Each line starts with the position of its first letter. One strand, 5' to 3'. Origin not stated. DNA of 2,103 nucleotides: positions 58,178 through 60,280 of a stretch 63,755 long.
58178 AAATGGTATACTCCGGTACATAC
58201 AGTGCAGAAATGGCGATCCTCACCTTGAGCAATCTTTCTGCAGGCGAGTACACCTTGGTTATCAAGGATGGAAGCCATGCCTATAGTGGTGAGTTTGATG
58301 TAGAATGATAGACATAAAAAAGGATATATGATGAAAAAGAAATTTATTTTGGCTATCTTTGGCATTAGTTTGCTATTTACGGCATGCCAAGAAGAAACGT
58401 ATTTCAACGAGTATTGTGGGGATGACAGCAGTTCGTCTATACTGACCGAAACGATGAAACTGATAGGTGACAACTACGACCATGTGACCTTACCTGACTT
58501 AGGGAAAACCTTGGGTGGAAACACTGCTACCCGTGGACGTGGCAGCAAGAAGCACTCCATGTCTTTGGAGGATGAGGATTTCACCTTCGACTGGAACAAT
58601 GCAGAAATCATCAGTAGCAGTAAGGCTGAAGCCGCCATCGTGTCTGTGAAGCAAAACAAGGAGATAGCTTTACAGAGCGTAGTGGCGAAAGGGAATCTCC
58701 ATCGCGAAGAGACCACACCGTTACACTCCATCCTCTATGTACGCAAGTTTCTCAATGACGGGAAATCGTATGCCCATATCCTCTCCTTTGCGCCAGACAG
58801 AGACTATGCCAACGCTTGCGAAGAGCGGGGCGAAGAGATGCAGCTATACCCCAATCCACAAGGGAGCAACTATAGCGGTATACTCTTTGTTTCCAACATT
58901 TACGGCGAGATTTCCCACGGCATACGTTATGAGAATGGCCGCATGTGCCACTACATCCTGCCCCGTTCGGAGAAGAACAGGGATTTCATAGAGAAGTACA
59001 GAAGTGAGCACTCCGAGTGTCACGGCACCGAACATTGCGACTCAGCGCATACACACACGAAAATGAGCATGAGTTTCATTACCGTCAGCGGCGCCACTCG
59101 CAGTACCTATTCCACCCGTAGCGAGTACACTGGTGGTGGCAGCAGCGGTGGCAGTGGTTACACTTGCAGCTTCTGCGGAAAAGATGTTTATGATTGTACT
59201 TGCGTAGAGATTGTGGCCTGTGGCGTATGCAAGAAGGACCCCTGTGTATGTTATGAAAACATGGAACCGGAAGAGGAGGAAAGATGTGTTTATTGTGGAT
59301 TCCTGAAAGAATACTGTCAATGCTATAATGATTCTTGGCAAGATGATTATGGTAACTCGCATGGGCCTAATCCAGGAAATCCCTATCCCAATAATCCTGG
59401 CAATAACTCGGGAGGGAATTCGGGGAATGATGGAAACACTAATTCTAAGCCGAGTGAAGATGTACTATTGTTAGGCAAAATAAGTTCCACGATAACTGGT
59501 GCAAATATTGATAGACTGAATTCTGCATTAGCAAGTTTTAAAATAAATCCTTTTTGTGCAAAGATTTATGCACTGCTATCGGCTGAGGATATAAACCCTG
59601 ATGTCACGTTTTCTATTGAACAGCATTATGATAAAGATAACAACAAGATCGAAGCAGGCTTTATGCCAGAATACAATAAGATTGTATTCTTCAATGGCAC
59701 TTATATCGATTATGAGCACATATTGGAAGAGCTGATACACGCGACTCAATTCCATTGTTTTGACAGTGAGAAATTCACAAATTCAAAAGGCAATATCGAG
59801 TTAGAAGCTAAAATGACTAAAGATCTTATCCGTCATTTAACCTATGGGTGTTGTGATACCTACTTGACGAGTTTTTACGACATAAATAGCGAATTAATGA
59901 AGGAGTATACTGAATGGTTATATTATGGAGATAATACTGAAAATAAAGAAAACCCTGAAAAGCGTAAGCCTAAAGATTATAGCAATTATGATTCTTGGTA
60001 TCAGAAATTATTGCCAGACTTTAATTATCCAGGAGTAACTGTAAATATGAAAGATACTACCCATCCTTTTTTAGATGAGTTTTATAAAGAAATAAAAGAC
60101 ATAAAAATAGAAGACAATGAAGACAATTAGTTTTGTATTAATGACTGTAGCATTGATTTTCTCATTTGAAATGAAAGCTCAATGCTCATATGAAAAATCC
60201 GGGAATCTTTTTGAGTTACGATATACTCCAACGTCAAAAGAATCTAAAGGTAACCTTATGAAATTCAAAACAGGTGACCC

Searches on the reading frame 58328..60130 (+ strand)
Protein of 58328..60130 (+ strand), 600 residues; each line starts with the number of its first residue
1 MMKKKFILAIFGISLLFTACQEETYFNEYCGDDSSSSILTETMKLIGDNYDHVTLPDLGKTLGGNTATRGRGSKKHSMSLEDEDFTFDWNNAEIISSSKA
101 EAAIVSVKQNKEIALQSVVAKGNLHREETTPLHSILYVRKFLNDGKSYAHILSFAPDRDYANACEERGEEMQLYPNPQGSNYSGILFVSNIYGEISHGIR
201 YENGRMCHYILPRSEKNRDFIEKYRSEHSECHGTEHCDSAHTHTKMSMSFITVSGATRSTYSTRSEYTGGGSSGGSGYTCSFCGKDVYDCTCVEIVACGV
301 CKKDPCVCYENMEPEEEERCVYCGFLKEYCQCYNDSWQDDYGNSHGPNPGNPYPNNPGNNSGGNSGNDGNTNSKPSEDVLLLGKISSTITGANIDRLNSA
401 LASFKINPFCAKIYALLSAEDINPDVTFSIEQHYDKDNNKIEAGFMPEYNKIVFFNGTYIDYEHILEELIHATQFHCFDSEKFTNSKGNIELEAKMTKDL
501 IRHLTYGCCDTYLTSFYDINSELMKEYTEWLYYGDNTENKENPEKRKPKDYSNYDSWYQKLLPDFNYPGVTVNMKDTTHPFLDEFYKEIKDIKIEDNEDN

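Call 3: search_protein_families(library=pfam, proteins=[window:58328-60130:+], max_evalue=1)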
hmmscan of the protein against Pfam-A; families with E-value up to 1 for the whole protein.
window:58328-60130:+ (600 aa): 2 families
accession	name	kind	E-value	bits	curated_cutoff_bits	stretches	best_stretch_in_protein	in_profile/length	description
PF01780.25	Ribosomal_L37ae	-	0.077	13.5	21.9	1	276-303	32-59/85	Ribosomal L37ae protein family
PF13102.12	Phage_int_SAM_5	-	0.14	13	22.3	0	493-540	21-64/98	Phage integrase SAM-like domain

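Call 4: search_protein_families(library=ncbifam, proteins=[window:58328-60130:+], max_evalue=1)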
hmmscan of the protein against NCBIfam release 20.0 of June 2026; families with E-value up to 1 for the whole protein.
window:58328-60130:+ (600 aa): 0 families

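Call 5: find_homologous_proteins(query=window:58328-60130:+, max_evalue=0.001)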
Query window:58328-60130:+ (600 aa): 29 proteins with E <= 0.001 among 7390 candidates.
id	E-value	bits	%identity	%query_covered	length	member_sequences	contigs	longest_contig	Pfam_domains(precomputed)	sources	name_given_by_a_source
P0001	3.7e-266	903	70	98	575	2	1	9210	-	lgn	-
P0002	4.8e-252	856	69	95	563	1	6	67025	-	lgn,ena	-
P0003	1.2e-249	849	67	98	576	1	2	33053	-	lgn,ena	-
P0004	4.4e-241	820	68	94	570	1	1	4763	-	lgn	-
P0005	4.2e-238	810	61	100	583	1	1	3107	-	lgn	-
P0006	3.1e-237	808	67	96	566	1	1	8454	-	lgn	-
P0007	2.4e-212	725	61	96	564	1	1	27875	-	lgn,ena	-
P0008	7.3e-206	704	56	100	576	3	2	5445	-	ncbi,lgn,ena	-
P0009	2.6e-201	689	56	98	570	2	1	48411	-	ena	-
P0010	9.1e-193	661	60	86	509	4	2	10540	-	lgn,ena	-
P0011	8.9e-189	647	87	55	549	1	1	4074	PF01551.30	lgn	-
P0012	6.9e-188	645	56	95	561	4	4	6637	-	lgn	-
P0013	7.3e-183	628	83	56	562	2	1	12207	PF01551.30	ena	-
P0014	3.4e-176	606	51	98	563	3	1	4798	-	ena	-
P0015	1.2e-160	555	48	98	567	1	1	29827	-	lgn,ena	-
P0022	3.8e-139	484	51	78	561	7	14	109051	PF01551.30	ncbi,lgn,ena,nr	ncbi:MAG: M23 family metallopeptidase [Bacteroidaceae bacterium]|nr:M23 family metallopeptidase [Bac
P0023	8.7e-138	479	61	62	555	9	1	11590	PF01551.30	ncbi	-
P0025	2.0e-129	451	58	61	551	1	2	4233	PF01551.30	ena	-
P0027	3.0e-117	411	58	55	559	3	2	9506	PF01551.30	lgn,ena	-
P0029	4.7e-5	41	24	45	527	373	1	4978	-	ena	-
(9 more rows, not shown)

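Call 6: search_solved_structures(query=window:58328-60130:+, max_evalue=10, show_alignments=2)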
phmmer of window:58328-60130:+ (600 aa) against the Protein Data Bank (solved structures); distinct sequences matched with E-value up to 10: 24.
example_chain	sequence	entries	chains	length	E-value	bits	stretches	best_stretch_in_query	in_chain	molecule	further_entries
3jbn_Ah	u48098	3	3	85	0.042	16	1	276-306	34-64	60S ribosomal protein eL43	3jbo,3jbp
8tpu_Ah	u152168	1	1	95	0.043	15.9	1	276-306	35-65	Large ribosomal subunit protein eL43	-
3j79_h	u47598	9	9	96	0.054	15.6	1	276-306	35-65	60S ribosomal protein eL43 | 60S ribosomal protein L37a | Large ribosomal subunit protein eL43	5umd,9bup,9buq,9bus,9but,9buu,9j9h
6xu6_Cp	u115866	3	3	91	0.077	15.1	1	275-304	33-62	60S ribosomal protein L37a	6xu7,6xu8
4v6w_Cp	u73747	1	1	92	0.078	15.1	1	275-304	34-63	60S ribosomal protein L37a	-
7olc_Lp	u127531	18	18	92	0.086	14.9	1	275-304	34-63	60S ribosomal protein L43-like protein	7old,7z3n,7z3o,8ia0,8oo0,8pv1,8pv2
7r81_r1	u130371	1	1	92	0.091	14.9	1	272-304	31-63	60S ribosomal protein L43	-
9ru7_Lp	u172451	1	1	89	0.36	12.9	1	274-304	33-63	Large ribosomal subunit protein eL43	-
9y49_Cp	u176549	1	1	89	0.37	12.9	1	274-304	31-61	60S ribosomal protein L37a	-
9h4n_j2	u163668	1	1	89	0.37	12.8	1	274-304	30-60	Large ribosomal subunit protein eL43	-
9ru8_Lp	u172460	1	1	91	0.37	12.8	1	274-304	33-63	Large ribosomal subunit protein eL43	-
9y4g_Cp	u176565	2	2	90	0.37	12.8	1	274-304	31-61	60S ribosomal protein L37a | Large ribosomal subunit protein eL43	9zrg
11he_ff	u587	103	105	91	0.38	12.8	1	274-304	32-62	60S ribosomal protein L37a | Ribosomal protein eL43 | eL43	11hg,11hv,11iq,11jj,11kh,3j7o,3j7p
22tu_Lp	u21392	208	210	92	0.38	12.8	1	274-304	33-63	60S ribosomal protein L37a | eL43 | 60S RIBOSOMAL PROTEIN EL43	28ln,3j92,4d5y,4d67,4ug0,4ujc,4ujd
7qgg_q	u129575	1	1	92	0.38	12.8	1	274-304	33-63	60S ribosomal protein L37a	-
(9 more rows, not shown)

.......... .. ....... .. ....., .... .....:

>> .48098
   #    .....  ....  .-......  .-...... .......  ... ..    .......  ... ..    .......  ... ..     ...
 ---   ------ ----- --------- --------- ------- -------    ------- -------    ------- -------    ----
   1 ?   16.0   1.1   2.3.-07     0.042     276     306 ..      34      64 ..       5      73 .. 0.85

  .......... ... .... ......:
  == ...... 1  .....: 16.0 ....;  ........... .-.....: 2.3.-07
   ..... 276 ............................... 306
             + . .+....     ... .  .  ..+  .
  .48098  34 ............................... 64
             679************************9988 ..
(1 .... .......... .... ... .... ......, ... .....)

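Call 10: find_related_loci(query=A1, collection=genome_contigs, flank=10000)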
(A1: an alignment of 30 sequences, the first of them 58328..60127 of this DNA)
Query A1 (600 aa) in genome_contigs; peptide patterns used: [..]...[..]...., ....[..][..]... (x = any residue, [..] = any of these).
14 stretches matched a pattern; 2 encode a relative of the query (tblastn E <= 1e-3); 2 distinct loci.
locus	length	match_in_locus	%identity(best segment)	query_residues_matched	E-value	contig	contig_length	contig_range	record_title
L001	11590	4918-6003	60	6-374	3e-133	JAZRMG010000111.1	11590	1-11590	MAG: Bacteroidaceae bacterium isolate T1900045427_YK20190118.MAGScoT_cleanbin_000027 SGB_7071_k141_985172, whole genome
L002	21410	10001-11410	50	6-466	6e-135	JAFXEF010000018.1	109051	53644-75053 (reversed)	MAG: Bacteroidaceae bacterium isolate RGIG6335 Sheep_Rectum-3__c760, whole genome shotgun sequence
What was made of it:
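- The family is sporadic: only 2 of 185,579 representative species genomes carry a detectable close relative of the N-domain (call 10).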

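Call 12: find_encoding_contigs(protein=P0013, flank=6000, max_places=3)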
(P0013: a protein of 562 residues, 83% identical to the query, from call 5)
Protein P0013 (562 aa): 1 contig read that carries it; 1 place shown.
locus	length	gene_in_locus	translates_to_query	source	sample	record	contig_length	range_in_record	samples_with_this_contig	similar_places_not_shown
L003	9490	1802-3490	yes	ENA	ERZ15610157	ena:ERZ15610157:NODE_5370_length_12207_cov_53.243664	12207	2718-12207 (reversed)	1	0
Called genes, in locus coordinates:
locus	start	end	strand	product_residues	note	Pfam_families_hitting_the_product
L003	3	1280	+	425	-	?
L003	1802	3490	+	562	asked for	PF01551:Peptidase_M23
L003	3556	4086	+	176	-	-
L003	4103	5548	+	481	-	PF04932:Wzy_C, PF13428:TPR_14 (faint), PF07719:TPR_2 (faint), PF13181:TPR_8 (faint), PF13424:TPR_12 (faint), PF00515:TPR_1 (faint)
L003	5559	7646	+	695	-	-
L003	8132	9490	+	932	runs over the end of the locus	PF00515:TPR_1 (faint), PF07719:TPR_2 (faint), PF13174:TPR_6 (faint), PF13181:TPR_8 (faint), PF13424:TPR_12 (faint), PF13428:TPR_14 (faint), PF13432:TPR_16 (faint), PF13176:TPR_7 (faint)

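Call 13: find_encoding_contigs(protein=P0009, flank=10000, max_places=2)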
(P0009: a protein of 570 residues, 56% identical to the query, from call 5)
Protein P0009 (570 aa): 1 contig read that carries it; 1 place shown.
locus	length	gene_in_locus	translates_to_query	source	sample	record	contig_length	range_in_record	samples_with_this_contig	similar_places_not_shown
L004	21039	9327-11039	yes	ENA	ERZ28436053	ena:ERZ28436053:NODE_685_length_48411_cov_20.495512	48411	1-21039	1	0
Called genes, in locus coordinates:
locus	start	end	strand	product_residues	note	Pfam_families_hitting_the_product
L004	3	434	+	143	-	?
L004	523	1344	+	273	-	PF13371:TPR_9 (faint), PF13429:TPR_15 (weak), PF13431:TPR_17 (faint), PF13424:TPR_12 (weak), PF13414:TPR_11 (weak), PF13432:TPR_16 (weak), PF23914:TPR_CcmH_CycH (weak), PF07719:TPR_2 (weak), +6 more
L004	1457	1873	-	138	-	PF02367:TsaE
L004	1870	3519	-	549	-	PF00072:Response_reg, PF08665:PglZ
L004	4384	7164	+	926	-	PF13088:BNR_2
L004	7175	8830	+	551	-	PF13424:TPR_12 (faint), PF00515:TPR_1 (faint), PF07719:TPR_2 (faint), PF13174:TPR_6 (faint), PF13181:TPR_8 (faint), PF13428:TPR_14 (faint)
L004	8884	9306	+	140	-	PF11589:DUF3244 (weak)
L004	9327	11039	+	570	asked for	-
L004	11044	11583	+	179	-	-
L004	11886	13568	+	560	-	-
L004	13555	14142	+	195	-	-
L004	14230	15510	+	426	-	PF04932:Wzy_C, PF00515:TPR_1 (faint), PF07719:TPR_2 (faint), PF13181:TPR_8 (faint)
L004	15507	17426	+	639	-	-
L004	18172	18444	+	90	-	-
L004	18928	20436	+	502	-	PF00939:Na_sulph_symp, PF03600:CitMHS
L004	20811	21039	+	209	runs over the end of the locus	PF00702:Hydrolase, PF13419:HAD_2 (weak)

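Call 14: find_encoding_contigs(protein=P0002, flank=8000, max_places=3)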
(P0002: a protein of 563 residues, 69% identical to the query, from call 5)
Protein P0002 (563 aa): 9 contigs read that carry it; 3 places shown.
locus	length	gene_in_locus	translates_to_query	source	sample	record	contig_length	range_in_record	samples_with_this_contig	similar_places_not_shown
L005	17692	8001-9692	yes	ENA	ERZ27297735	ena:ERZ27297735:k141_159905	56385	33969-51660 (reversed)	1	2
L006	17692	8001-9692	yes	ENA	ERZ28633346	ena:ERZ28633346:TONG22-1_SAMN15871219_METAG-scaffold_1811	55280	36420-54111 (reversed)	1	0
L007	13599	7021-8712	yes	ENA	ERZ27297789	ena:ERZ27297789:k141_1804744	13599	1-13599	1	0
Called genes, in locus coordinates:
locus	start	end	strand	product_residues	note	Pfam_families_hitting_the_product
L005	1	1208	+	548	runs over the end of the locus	PF13424:TPR_12 (faint), PF13432:TPR_16 (faint), PF00515:TPR_1 (faint), PF07719:TPR_2 (faint), PF13174:TPR_6 (faint), PF13176:TPR_7 (faint), PF13181:TPR_8 (faint), PF13428:TPR_14 (faint), +1 more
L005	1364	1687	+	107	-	PF11589:DUF3244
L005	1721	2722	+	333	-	-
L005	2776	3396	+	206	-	-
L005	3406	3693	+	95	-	-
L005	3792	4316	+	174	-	-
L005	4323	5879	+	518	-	PF04932:Wzy_C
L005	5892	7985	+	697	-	-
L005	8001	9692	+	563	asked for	-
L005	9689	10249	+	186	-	-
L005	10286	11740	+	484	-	PF04932:Wzy_C, PF13424:TPR_12 (faint), PF00515:TPR_1 (faint), PF07719:TPR_2 (faint), PF13181:TPR_8 (faint)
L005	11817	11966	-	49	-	-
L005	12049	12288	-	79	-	-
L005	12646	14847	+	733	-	PF08800:BT4734-like_N, PF05272:VapE-like_dom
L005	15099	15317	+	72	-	PF14053:DUF4248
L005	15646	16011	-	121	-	PF01934:HepT-like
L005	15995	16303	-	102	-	PF01909:NTP_transf_2, PF18765:Polbeta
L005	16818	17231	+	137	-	PF18291:HU-HIG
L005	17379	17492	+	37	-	PF20096:DUF6486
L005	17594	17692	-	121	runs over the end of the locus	PF05635:23S_rRNA_IVP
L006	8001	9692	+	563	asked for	-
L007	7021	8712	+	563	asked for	-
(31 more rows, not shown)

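Call 15: find_encoding_contigs(protein=P0008, flank=8000, max_places=3)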
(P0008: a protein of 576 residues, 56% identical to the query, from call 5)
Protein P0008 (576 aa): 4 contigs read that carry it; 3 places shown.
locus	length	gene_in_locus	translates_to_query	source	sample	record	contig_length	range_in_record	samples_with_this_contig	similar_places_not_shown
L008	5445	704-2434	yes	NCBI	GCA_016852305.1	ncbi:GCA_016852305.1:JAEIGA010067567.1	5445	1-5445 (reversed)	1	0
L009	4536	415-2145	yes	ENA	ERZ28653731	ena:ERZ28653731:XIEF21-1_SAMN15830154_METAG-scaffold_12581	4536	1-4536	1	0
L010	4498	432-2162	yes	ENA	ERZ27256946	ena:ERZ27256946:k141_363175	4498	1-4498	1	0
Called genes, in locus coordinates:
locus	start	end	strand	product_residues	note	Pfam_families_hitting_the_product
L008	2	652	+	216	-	?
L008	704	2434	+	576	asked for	-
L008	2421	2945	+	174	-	-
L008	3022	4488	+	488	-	PF04932:Wzy_C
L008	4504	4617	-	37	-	-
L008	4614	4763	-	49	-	-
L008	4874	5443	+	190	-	?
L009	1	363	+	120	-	?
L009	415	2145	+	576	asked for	-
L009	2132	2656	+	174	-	-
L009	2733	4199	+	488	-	PF04932:Wzy_C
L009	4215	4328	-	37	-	-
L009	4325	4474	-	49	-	-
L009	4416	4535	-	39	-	?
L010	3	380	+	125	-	?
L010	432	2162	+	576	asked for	-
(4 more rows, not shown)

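Call 26: find_encoding_contigs(protein=P0005, flank=5000, max_places=2)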
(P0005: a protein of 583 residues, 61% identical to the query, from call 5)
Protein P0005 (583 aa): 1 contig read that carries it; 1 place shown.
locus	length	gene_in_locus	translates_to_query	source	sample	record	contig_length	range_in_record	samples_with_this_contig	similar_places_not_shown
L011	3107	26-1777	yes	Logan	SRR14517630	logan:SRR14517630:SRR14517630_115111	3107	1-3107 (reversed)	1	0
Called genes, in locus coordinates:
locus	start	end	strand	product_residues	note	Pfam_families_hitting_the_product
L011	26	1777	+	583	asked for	-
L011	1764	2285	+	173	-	-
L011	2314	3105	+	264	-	?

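Call 27: find_encoding_contigs(protein=P0003, flank=8000, max_places=2)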
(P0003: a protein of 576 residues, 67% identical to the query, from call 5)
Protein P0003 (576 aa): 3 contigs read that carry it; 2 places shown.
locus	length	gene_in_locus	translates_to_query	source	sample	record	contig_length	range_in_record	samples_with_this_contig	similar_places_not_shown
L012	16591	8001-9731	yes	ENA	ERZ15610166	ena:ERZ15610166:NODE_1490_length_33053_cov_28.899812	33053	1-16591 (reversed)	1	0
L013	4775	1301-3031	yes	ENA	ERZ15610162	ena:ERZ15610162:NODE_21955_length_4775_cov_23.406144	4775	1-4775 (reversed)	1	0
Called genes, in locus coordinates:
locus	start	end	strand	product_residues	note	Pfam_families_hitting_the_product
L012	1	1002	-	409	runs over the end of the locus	PF13505:OMP_b-brl (faint)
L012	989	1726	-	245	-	PF03309:Pan_kinase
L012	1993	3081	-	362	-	PF00579:tRNA-synt_1b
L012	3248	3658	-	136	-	PF19569:START_2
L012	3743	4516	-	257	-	PF01975:SurE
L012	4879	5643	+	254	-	PF00142:Fer4_NifH (weak), PF01656:CbiA, PF02374:ArsA_ATPase, PF06564:CBP_BcsQ, PF09140:MipZ (weak), PF10609:ParA, PF13614:AAA_31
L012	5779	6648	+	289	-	PF02195:ParB_N, PF17762:HTH_ParB, PF23552:ParB_C (weak)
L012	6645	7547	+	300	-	PF18935:DUF5683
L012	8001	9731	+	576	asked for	-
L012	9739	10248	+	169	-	-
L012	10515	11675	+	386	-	PF04932:Wzy_C, PF13424:TPR_12 (weak)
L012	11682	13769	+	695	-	-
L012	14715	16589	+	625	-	?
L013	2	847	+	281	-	?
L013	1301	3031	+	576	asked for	-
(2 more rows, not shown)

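Call 28: find_encoding_contigs(protein=P0007, flank=8000, max_places=2)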
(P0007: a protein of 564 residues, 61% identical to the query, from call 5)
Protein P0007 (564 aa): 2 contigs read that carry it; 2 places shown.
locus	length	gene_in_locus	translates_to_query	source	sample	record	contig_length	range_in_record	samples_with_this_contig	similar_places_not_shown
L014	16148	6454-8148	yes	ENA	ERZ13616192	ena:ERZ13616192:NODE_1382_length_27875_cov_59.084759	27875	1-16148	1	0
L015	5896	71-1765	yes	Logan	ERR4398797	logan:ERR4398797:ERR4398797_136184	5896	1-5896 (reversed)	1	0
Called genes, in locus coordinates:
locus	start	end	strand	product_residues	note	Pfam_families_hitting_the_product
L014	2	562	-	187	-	?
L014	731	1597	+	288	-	PF00483:NTP_transferase, PF12804:NTP_transf_3 (weak)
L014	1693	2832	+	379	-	PF01073:3Beta_HSD, PF01370:Epimerase, PF02719:Polysacc_synt_2, PF04321:RmlD_sub_bind, PF07993:NAD_binding_4, PF16363:GDP_Man_Dehyd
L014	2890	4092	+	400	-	PF03051:Peptidase_C1_2, PF00112:Peptidase_C1 (faint), PF03051:Peptidase_C1_2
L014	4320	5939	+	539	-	PF07719:TPR_2 (faint), PF13174:TPR_6 (faint), PF13424:TPR_12 (faint), PF13432:TPR_16 (faint), PF00515:TPR_1 (faint), PF13176:TPR_7 (faint), PF13181:TPR_8 (faint)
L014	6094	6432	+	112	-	PF11589:DUF3244 (weak)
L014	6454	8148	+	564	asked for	-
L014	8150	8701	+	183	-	-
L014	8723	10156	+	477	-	PF04932:Wzy_C, PF07719:TPR_2 (faint), PF13181:TPR_8 (faint), PF00515:TPR_1 (faint)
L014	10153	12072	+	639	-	-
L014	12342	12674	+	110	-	-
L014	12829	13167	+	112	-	PF11589:DUF3244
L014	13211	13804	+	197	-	-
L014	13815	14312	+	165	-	-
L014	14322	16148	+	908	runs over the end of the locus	PF01835:MG2 (faint)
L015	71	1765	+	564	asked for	-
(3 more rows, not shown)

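Call 29: find_encoding_contigs(protein=P0015, flank=8000, max_places=2)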
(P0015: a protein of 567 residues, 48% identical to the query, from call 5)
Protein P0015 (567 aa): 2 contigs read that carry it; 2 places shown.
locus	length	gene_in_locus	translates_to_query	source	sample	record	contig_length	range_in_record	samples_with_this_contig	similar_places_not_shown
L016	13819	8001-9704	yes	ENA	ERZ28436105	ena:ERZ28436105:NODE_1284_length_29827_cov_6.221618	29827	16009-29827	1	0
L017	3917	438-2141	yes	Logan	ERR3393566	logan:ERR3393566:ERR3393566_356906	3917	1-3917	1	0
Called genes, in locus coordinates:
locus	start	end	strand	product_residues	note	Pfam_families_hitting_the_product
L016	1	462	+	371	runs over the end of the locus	PF00331:Glyco_hydro_10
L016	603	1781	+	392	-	-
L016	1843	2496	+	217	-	PF17415:NigD_C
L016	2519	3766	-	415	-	PF19425:Csd3_N2, PF01551:Peptidase_M23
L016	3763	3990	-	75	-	PF09413:DUF2007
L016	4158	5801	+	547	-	PF00664:ABC_membrane, PF02463:SMC_N (faint), PF00005:ABC_tran, PF13304:AAA_21 (faint)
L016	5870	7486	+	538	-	PF07719:TPR_2 (faint), PF13181:TPR_8 (faint), PF13424:TPR_12 (faint), PF13174:TPR_6 (faint)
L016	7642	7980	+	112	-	PF11589:DUF3244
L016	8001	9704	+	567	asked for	-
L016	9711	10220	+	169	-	-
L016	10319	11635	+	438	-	PF04932:Wzy_C, PF00515:TPR_1 (faint), PF07719:TPR_2 (faint), PF13181:TPR_8 (faint)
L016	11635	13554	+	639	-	-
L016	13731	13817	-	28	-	?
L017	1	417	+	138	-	?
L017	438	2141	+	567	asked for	-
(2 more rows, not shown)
